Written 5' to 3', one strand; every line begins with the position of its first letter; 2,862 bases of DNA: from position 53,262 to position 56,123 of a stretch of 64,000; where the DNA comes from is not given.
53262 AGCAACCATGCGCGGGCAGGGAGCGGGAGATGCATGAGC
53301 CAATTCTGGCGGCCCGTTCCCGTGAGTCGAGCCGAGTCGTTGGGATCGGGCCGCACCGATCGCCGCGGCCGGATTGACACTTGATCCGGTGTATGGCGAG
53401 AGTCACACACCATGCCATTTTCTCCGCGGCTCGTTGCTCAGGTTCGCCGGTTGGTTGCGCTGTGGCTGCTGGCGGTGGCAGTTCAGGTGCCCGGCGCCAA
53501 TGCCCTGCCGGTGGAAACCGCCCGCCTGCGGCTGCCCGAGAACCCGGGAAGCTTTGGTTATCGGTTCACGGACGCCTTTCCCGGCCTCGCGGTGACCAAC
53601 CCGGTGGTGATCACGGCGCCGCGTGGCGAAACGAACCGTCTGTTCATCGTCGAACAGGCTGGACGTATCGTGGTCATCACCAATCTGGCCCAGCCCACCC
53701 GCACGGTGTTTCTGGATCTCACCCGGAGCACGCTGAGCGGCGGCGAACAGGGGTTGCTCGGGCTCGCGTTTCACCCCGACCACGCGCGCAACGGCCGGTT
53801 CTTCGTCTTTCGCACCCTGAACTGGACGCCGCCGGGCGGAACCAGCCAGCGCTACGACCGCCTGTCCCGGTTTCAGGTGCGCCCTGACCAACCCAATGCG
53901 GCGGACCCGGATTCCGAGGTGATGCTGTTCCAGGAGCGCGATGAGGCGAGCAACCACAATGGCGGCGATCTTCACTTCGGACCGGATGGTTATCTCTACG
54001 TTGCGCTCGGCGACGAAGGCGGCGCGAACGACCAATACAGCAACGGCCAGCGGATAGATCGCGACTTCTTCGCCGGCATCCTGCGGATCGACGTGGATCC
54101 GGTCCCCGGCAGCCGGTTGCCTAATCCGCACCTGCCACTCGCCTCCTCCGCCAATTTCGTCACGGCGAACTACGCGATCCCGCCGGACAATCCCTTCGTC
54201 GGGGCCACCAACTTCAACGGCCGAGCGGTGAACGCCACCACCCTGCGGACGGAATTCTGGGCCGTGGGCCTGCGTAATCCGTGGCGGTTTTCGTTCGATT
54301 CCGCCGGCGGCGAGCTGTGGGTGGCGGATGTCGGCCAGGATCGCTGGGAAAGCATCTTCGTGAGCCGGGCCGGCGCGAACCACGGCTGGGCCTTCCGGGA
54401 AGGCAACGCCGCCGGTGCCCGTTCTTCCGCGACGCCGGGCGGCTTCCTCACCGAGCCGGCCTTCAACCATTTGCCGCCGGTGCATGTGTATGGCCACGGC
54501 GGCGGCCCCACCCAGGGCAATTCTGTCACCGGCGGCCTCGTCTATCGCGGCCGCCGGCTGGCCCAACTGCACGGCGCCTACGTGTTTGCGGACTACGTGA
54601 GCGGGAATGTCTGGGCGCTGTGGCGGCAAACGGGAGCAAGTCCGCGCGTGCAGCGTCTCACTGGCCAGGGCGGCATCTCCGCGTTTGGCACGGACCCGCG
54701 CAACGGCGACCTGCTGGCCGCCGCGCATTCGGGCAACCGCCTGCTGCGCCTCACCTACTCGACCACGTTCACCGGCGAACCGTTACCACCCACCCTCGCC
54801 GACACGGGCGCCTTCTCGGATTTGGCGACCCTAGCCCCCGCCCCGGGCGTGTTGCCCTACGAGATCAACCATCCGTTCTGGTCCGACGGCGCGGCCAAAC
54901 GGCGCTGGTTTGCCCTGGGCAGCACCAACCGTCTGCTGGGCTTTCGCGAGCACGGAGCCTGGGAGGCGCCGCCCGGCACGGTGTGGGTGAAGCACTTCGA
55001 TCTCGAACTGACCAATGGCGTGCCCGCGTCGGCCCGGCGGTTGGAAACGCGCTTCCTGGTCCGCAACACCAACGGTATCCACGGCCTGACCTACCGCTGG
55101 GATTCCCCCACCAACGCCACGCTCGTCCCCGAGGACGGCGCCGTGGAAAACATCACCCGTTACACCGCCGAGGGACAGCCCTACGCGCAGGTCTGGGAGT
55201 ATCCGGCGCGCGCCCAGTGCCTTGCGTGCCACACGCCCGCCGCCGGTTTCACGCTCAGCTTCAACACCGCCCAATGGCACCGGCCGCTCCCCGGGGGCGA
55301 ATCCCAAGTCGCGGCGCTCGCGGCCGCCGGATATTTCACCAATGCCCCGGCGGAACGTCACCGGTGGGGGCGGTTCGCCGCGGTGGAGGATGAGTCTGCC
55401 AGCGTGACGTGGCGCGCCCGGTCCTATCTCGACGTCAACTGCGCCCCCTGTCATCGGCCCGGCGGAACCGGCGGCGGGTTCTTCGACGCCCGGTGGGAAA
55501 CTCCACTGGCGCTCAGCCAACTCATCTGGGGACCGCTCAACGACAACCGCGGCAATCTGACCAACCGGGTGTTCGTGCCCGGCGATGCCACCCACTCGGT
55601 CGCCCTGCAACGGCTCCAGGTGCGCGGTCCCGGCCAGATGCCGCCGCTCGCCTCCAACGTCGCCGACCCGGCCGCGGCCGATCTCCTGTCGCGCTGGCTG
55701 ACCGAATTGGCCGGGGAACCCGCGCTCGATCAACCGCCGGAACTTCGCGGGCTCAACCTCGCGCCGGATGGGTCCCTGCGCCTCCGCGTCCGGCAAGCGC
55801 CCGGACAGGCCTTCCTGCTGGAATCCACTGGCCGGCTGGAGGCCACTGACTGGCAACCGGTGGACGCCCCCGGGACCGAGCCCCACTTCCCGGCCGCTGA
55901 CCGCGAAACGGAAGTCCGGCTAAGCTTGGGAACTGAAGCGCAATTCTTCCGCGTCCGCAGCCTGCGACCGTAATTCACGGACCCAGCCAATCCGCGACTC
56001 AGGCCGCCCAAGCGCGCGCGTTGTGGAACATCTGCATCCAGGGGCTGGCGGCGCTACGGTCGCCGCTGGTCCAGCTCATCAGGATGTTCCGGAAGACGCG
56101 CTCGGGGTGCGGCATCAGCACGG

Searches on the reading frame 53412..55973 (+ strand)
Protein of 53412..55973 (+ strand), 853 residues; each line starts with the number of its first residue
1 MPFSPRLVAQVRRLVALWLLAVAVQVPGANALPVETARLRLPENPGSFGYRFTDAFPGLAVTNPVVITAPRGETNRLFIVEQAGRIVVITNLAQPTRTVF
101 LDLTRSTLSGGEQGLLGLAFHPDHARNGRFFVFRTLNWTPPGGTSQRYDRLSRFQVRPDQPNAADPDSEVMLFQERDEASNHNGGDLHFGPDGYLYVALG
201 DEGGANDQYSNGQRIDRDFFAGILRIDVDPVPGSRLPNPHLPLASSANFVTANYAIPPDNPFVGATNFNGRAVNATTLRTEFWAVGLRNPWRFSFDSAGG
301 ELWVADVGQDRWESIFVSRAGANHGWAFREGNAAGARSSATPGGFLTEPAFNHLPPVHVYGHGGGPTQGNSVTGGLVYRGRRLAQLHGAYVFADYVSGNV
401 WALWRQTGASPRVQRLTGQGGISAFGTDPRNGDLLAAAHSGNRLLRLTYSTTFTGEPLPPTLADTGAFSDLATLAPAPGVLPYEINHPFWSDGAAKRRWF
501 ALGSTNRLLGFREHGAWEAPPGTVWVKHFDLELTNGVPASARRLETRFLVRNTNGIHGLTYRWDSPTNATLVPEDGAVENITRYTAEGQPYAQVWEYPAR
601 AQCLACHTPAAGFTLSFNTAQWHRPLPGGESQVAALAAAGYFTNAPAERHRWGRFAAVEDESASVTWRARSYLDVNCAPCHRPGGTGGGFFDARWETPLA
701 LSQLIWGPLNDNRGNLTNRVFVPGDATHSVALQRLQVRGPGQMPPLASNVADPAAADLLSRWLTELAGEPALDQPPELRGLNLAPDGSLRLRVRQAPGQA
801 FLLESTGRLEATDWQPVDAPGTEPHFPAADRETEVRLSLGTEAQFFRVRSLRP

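Call 67: search_protein_families(library=pfam, proteins=[window:53412-55973:+], max_evalue=0.0001)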
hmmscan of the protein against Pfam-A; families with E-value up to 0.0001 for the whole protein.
window:53412-55973:+ (853 aa): 2 families
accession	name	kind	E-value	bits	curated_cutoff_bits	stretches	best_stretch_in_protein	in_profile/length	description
PF07995.17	GSDH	-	2.8e-22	79.9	25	2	75-206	13-138/332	Glucose / Sorbosone dehydrogenase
PF13442.11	Cytochrome_CBB3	-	7.3e-05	23.5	27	0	676-762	13-67/68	Cytochrome C oxidase, cbb3-type, subunit III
